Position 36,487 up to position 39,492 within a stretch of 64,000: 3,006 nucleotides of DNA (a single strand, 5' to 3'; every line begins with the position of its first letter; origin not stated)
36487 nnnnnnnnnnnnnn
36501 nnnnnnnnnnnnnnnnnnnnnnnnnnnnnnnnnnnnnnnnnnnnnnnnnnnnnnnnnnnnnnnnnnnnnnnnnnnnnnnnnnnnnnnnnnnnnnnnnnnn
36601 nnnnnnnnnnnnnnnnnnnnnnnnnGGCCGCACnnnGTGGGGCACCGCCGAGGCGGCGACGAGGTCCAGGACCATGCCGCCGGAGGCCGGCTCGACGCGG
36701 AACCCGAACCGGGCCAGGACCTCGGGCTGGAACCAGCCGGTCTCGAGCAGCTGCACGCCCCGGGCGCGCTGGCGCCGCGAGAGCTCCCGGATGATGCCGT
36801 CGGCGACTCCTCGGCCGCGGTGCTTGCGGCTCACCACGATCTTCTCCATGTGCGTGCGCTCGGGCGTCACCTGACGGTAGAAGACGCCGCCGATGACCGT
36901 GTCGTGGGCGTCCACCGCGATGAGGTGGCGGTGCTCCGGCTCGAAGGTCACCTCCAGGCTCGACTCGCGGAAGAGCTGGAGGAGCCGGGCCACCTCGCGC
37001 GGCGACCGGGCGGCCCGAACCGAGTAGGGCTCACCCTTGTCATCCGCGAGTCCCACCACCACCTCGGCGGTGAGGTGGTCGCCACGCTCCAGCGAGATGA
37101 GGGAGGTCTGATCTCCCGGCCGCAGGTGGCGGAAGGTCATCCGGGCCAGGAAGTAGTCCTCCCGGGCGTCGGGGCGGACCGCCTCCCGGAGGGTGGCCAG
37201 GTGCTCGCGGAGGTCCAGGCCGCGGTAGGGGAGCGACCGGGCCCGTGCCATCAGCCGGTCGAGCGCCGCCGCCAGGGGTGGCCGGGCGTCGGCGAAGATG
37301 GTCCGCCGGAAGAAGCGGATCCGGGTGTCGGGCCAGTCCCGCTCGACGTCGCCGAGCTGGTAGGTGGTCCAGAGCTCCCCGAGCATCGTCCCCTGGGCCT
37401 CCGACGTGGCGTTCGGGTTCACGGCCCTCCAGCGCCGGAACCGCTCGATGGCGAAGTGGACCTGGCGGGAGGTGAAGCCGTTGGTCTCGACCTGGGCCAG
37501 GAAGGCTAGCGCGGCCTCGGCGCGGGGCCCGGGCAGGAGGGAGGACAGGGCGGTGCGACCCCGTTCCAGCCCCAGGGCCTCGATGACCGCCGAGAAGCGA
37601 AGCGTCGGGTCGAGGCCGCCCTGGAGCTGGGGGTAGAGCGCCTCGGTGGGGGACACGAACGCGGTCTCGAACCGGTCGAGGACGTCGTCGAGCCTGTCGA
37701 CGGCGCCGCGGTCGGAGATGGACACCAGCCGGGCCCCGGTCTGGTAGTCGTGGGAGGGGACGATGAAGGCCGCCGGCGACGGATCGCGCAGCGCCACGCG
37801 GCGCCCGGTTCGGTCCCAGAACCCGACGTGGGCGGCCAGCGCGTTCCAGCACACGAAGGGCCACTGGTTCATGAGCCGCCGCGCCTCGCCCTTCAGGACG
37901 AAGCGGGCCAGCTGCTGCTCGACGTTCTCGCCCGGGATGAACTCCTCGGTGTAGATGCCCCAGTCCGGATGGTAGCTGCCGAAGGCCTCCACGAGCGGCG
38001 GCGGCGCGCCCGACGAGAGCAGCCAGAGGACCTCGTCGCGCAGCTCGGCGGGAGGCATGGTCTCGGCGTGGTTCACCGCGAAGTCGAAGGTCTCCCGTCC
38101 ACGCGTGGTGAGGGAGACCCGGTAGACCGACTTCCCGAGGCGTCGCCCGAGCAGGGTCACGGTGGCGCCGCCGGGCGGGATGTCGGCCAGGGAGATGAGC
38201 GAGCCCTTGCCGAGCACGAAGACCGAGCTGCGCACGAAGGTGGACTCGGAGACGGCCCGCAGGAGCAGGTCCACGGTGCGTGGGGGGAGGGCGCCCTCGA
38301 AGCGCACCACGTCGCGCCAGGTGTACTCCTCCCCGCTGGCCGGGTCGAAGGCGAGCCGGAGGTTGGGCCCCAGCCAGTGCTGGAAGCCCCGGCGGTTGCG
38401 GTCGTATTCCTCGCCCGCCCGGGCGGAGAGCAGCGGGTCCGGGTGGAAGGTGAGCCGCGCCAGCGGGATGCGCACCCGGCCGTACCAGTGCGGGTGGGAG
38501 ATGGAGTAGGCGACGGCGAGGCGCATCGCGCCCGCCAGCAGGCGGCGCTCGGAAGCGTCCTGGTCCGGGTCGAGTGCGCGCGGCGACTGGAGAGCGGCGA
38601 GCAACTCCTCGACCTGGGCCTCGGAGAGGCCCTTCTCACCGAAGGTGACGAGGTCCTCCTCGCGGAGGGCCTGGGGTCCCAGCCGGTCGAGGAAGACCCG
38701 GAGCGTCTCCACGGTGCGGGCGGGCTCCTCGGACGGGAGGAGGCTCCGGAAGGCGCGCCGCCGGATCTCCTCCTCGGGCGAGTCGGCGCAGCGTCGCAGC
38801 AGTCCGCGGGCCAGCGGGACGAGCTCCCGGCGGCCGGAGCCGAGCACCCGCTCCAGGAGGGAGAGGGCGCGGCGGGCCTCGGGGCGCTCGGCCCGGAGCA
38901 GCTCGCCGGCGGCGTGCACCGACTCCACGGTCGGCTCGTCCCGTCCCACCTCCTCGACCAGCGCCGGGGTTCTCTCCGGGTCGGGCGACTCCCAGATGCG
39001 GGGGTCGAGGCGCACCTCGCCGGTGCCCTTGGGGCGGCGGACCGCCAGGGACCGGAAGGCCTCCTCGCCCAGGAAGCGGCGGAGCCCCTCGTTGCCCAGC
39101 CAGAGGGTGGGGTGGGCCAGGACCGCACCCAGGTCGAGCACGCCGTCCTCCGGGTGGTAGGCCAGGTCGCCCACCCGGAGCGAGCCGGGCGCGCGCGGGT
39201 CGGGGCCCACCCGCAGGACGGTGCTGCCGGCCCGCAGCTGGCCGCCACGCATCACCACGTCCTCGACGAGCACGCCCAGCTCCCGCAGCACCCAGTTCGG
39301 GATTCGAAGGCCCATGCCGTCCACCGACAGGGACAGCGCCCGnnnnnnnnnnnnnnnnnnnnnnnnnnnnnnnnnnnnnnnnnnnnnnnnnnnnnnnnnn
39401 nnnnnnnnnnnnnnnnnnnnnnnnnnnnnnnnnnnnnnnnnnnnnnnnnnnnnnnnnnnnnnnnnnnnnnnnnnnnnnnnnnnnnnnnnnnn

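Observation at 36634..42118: Giant acyl-adenylate ligase / unknown 790-aa core / GNAT fusion, divergently paired with an acyl-ACP thioesterase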

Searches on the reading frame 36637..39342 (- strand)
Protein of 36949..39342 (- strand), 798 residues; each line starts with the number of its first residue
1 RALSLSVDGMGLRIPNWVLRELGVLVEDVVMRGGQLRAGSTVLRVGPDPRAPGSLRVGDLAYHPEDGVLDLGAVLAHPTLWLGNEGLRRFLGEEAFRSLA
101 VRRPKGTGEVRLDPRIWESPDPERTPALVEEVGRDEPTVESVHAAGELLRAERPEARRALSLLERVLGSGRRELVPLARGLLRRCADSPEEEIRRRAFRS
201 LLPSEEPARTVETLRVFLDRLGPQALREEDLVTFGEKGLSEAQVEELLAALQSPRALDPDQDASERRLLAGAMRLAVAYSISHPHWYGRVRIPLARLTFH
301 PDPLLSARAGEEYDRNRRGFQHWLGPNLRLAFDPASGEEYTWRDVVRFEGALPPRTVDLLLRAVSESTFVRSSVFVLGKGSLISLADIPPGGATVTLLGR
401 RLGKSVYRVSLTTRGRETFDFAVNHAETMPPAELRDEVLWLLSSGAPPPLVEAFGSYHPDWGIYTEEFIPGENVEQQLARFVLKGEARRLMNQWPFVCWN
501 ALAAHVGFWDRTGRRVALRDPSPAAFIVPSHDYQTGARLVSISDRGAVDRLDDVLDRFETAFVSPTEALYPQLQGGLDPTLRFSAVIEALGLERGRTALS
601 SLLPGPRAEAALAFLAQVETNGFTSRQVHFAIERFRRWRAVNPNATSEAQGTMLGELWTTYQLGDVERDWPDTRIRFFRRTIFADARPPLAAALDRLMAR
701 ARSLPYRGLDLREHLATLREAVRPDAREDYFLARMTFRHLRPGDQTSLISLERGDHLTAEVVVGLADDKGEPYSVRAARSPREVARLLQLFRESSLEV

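Call 9: find_homologous_proteins(query=window:36949-39342:-)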
Query seq(798 aa) (798 aa): 61 proteins with E <= 0.001 among 8000 candidates.
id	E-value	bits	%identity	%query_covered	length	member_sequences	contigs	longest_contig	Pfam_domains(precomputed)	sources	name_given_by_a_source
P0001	0.0e+0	1057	84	70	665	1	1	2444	PF00583.32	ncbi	ncbi:MAG: GNAT family N-acetyltransferase, partial [Chloroflexota bacterium]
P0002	0.0e+0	1015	60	100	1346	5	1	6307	PF00501.35,PF23562.3,PF00583.32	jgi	jgi:long-subunit acyl-CoA synthetase (AMP-forming)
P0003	4.8e-297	1005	58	100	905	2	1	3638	PF00583.32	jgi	jgi:GNAT superfamily N-acetyltransferase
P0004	2.9e-293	993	59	100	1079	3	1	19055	PF23562.3,PF00583.32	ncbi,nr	ncbi:MAG TPA: GNAT family N-acetyltransferase, partial [Anaeromyxobacteraceae bacterium]|nr:GNAT fam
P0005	4.2e-293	992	60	100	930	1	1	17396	-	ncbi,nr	ncbi:MAG TPA: GNAT family N-acetyltransferase, partial [Anaeromyxobacteraceae bacterium]|nr:GNAT fam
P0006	1.6e-292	990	59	100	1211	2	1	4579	PF00501.35,PF23562.3,PF00583.32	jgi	jgi:predicted GNAT family acetyltransferase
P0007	8.8e-291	985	58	100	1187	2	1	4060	PF00501.35,PF23562.3,PF00583.32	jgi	jgi:long-chain acyl-CoA synthetase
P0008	1.8e-290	984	85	64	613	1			PF00583.32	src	-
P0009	4.5e-288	976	58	100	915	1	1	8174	-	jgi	jgi:hypothetical protein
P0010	5.2e-287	972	58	100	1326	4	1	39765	PF00501.35,PF23562.3,PF00583.32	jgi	jgi:acyl-CoA synthetase (AMP-forming)/AMP-acid ligase II/GNAT superfamily N-acetyltransferase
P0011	5.7e-284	962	57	100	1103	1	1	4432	PF23562.3,PF00583.32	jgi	jgi:hypothetical protein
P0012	6.9e-284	962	58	100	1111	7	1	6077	PF23562.3,PF00583.32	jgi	jgi:predicted GNAT family acetyltransferase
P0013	7.8e-284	962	84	66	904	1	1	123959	PF00682.26,PF00583.32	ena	-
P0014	7.0e-282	955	56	99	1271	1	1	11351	PF00501.35,PF23562.3,PF00583.32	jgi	jgi:acyl-CoA synthetase (AMP-forming)/AMP-acid ligase II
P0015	8.9e-277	938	57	99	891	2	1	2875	-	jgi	-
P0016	4.4e-267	906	90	57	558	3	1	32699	PF00583.32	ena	-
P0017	2.3e-265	901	58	92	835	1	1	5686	PF14542.13,PF00583.32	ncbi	-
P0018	1.4e-264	898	58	93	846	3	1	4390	PF00583.32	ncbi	-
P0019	6.9e-264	896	56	93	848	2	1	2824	PF13508.14,PF00583.32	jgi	jgi:GNAT superfamily N-acetyltransferase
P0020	1.1e-263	895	85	59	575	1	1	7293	PF00583.32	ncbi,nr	ncbi:MAG TPA: GNAT family N-acetyltransferase, partial [Anaeromyxobacteraceae bacterium]|nr:GNAT fam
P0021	1.7e-263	894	58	95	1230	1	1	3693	PF13508.14,PF00501.35,PF23562.3,PF00583.32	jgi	jgi:long-chain acyl-CoA synthetase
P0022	4.3e-263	893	54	100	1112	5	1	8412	PF23562.3,PF00583.32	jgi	-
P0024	9.8e-260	882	55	96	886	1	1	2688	PF00583.32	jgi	jgi:long-chain acyl-CoA synthetase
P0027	1.7e-238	812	58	82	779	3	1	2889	PF00583.32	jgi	jgi:hypothetical protein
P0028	2.5e-238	811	59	84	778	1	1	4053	PF00583.32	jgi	jgi:GNAT superfamily N-acetyltransferase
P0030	3.6e-223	761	56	80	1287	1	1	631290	PF00501.35,PF23562.3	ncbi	ncbi:MAG: AMP-binding protein [Anaeromyxobacter sp.]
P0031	4.0e-223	761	59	75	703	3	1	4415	PF00583.32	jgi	jgi:hypothetical protein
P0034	1.9e-208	712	46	100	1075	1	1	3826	PF23562.3,PF14542.13,PF00583.32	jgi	jgi:predicted GNAT family acetyltransferase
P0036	1.9e-204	699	61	66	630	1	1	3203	PF00583.32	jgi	jgi:GNAT superfamily N-acetyltransferase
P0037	7.8e-204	697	60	70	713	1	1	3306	PF14542.13,PF00583.32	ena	-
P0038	2.1e-201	689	52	82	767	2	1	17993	PF13508.14,PF00583.32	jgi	jgi:GNAT superfamily N-acetyltransferase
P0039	3.1e-199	682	78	49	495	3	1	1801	PF00583.32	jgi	-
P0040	3.8e-198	678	59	66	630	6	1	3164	PF00583.32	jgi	jgi:hypothetical protein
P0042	5.9e-190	651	75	49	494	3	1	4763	PF13508.14,PF00583.32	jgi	jgi:GNAT superfamily N-acetyltransferase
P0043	1.4e-182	627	58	64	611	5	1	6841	PF14542.13,PF00583.32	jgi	-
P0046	1.5e-161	557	60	55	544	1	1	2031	PF14542.13,PF00583.32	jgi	jgi:predicted GNAT family acetyltransferase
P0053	1.2e-109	386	45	60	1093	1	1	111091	-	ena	-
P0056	1.1e-88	316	36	76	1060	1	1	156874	PF23562.3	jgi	jgi:hypothetical protein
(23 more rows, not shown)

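Call 10: search_solved_structures(query=window:36949-39342:-, max_evalue=10)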
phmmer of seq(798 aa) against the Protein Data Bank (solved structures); distinct sequences matched with E-value up to 10: 0.

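Call 13: find_related_loci(query=A1, collection=genome_contigs, flank=10000)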
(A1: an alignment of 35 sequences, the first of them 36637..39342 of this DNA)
Query A1 (902 aa) in genome_contigs; peptide patterns used: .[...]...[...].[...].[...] (x = any residue, [..] = any of these).
90 stretches matched a pattern; 81 encode a relative of the query (tblastn E <= 1e-3); the best 80 are kept; 80 distinct loci.
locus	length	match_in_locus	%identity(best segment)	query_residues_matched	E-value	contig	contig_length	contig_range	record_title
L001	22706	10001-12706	92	1-902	0e+0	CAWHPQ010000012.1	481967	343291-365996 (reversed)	MAG: uncultured delta proteobacterium isolate MFD04716.bin.3.528 genome assembly, contig: contig_209, whole genome shotg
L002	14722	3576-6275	87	1-899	0e+0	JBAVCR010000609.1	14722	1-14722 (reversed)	MAG: Anaeromyxobacteraceae bacterium isolate MFD04419_ilm_asm_bin16 k127_139738, whole genome shotgun sequence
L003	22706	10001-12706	85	1-902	0e+0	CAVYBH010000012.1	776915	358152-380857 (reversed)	MAG: uncultured delta proteobacterium isolate MFD02979.bin.2.106 genome assembly, contig: contig_40874, whole genome sho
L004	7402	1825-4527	85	1-901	0e+0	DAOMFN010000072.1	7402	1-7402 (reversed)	MAG TPA_asm: Anaeromyxobacteraceae bacterium isolate AMR_MDS_5001 NODE_3386_length_7402_cov_10.743977, whole genome shot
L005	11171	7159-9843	69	3-899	0e+0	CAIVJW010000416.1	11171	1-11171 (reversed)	MAG: uncultured delta proteobacterium isolate KTt_bin-2109 genome assembly, contig: bin-2109:416/455, whole genome shotg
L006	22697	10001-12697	76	1-899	0e+0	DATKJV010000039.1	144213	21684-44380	MAG TPA_asm: Anaeromyxobacteraceae bacterium isolate SMAG_U14639 k141_3891538, whole genome shotgun sequence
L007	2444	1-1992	84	238-901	0e+0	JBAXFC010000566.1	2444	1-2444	MAG: Chloroflexota bacterium isolate ELA261 MAG261_566, whole genome shotgun sequence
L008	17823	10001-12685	60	1-896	0e+0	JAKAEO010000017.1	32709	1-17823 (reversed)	MAG: Myxococcales bacterium isolate WY1.bin30 NODE_1924_length_32709_cov_3.238475, whole genome shotgun sequence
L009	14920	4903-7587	60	1-896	0e+0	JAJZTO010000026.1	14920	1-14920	MAG: Myxococcales bacterium isolate SKS3.bin77 NODE_6384_length_14920_cov_1.720138, whole genome shotgun sequence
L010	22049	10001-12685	61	1-894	0e+0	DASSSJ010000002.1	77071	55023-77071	MAG TPA_asm: Anaeromyxobacter sp. isolate SMAG_U512 k141_835761, whole genome shotgun sequence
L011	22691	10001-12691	61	1-896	0e+0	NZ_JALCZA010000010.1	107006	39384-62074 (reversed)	Anaeromyxobacter oryzisoli strain SG63 Scaffold10, whole genome shotgun sequence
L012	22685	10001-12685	60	1-894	0e+0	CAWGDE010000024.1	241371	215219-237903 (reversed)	MAG: uncultured delta proteobacterium isolate MFD05942.bin.2.303 genome assembly, contig: contig_59099, whole genome sho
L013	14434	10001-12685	59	1-896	0e+0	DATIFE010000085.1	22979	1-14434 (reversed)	MAG TPA_asm: Anaeromyxobacteraceae bacterium isolate SMAG_U16387 k141_1747164, whole genome shotgun sequence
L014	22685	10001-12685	59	1-894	0e+0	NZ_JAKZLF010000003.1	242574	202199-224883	Anaeromyxobacter soli strain SG29 Scaffold3, whole genome shotgun sequence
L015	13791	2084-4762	59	1-892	0e+0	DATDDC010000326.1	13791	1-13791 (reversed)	MAG TPA_asm: Anaeromyxobacter sp. isolate SMAG_U164 k141_489107, whole genome shotgun sequence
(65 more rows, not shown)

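Call 18: find_encoding_contigs(protein=P0030, flank=10000, max_places=3)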
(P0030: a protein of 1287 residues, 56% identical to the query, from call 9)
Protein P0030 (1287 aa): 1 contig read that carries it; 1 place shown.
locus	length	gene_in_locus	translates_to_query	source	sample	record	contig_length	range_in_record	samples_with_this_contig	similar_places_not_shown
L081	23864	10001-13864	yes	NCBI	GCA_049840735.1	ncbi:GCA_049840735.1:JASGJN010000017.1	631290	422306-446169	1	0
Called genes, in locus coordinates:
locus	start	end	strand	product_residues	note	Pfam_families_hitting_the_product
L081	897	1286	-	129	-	PF00196:GerE (weak)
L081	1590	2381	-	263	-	PF02358:Trehalose_PPase, PF05116:S6PP (faint)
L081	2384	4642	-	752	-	PF00982:Glyco_transf_20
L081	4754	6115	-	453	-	PF00999:Na_H_Exchanger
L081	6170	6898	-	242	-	PF01182:Glucosamine_iso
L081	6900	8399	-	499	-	PF00479:G6PD_N, PF02781:G6PD_C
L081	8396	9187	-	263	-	PF03446:NAD_binding_2, PF00393:6PGD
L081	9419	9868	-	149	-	PF02502:LacAB_rpiB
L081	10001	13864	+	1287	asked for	PF00501:AMP-binding, PF23562:AMP-binding_C_3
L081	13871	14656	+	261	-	PF00583:Acetyltransf_1 (weak)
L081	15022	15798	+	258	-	PF00682:HMGL-like, PF22617:HCS_D2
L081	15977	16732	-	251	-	PF05076:SUFU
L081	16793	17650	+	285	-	PF00892:EamA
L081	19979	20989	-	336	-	PF00291:PALP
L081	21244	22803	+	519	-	-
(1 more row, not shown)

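Call 21: predict_structure(alignment_id=A1)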
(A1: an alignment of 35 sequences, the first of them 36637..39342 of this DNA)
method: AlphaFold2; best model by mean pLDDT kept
length: 902 residues; sequences in the alignment: 35
mean_pLDDT: 88.6   pTM: 0.77
mean pLDDT of the five models: 88.6, 88.3, 87.9, 85.5, 84.5
residues with pLDDT >= 90: 474; 70-90: 398; 50-70: 26; < 50: 4
segments of 3 or more residues with pLDDT < 50: 899-902
pLDDT, mean of each block of 10 residues (from residue 1): 85 89 88 89 90 91 87 89 93 89 65 87 92 92 95 91 91 90 92 92 93 93 82 90 95 85 91 96 93 93 92 95 91 92 92 88 91 91 92 91 87 93 89 87 86 89 87 85 87 90 93 89 83 71 83 94 93 89 93 90 88 93 91 93 91 90 87 94 93 93 85 89 90 89 84 81 90 90 89 81 87 92 88 89 88 89 85 74 77 70 35
secondary structure, 60 per line:
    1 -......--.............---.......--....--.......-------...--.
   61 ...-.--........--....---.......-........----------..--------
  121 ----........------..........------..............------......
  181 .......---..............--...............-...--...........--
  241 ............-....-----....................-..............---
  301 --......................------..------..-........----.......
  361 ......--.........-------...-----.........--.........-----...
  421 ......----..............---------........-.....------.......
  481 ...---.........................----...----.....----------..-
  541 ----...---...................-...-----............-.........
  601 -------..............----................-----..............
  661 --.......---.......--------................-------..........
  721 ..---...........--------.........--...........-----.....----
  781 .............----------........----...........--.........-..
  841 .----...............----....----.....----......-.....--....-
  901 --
elements in order (helices of 4 or more, strands of 3 or more residues): E2-7 E10-15 H16-22 E29-32 E35-38 E41-47 E55-57 E60-63 E68-70 H71-75 H78-81 H85-91 H93-100 H125-132 H139-148 H155-168 H175-187 H191-204 H207-221 H228-238 H241-252 H254-257 H263-282 H284-297 H303-324 H342-345 E346-349 H354-366 H369-377 E393-401 E404-412 E418-426 H431-444 E454-458 E463-467 H474-483 H487-511 E516-518 E545-547 H551-569 H579-590 H592-600 H608-621 H626-641 H647-660 H663-669 H673-679 H688-703 H711-722 H726-736 E745-753 E756-766 E772-776 H781-793 E804-811 E816-826 E829-837 H846-860 E865-868 H873-877 E882-884 E889-893 H896-899

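Call 25: fold_search(model_id=the predicted structure, library=pdb)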
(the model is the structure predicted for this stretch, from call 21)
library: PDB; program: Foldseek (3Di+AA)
matches with E <= 10: 1547; with E <= 0.001: 13
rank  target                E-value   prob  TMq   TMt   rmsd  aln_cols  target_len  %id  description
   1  7ypv_A                2.7e-04  1.00  0.09  0.43  17.9       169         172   20  Crystal structure of OrE-ST-F (released 2023-05-31)
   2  7ypu_E                3.1e-04  1.00  0.09  0.43  17.7       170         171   19  OrfE-CoA-glycylthricin complex (released 2023-05-31)
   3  7ypu_A                3.8e-04  1.00  0.09  0.45  17.7       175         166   20  OrfE-CoA-glycylthricin complex (released 2023-05-31)
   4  7ypu_C                4.6e-04  1.00  0.10  0.46  17.5       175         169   19  OrfE-CoA-glycylthricin complex (released 2023-05-31)
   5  7ypu_B                4.6e-04  1.00  0.09  0.45  17.9       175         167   19  OrfE-CoA-glycylthricin complex (released 2023-05-31)
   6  5c82                  5.2e-04  1.00  0.09  0.43  17.9       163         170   19  Crystal structure of Nourseothricin acetyltransferase (released 2016-06-29)
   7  7kke                  5.2e-04  0.98  0.15  0.16  18.8       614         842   11  Phosphoinositide 3-Kinase gamma bound to a thiazole inhibitor (released 2021-03-24)
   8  7ypu_F                5.4e-04  1.00  0.09  0.46  17.7       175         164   19  OrfE-CoA-glycylthricin complex (released 2023-05-31)
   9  9it0_A                6.2e-04  1.00  0.13  0.13  13.1       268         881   13  Liganded-state E.coli PatZ (released 2025-06-04)
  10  2r7h_A                8.0e-04  1.00  0.12  0.60   5.0       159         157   16  CRYSTAL STRUCTURE OF A putative acetyltransferase of the GNAT family (DDE_3044) FROM DESULFOVIBRIO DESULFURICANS SUBSP (released 2007-09-25)
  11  4f9b_C                8.0e-04  1.00  0.14  0.35  12.7       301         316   16  Human CDC7 kinase in complex with DBF4 and PHA767491 (released 2012-10-31)
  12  4rs2_B                8.7e-04  1.00  0.12  0.54   5.6       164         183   20  1.55 Angstrom Crystal Structure of GNAT Family N-acetyltransferase (YhbS) from Escherichia coli in Complex with CoA (released 2014-11-19)
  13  9mhh_B                9.0e-04  0.96  0.19  0.20  28.6       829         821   12  PI3KC3-C1 in complex with RAB1A. VPS34 kinase domain active conformation (released 2025-02-12)
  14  7ypu_H                1.2e-03  1.00  0.09  0.44  17.6       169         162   20  OrfE-CoA-glycylthricin complex (released 2023-05-31)
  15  5jph_A                1.3e-03  1.00  0.12  0.67   4.5       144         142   16  Structure of a GNAT acetyltransferase SACOL1063 from Staphylococcus aureus in complex with CoA (released 2016-06-29)
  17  4orf                  1.4e-03  1.00  0.13  0.33   7.3       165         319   16  cAMP-binding acyltransferase from Mycobacterium smegmatis, mutant R95K (released 2014-04-30)
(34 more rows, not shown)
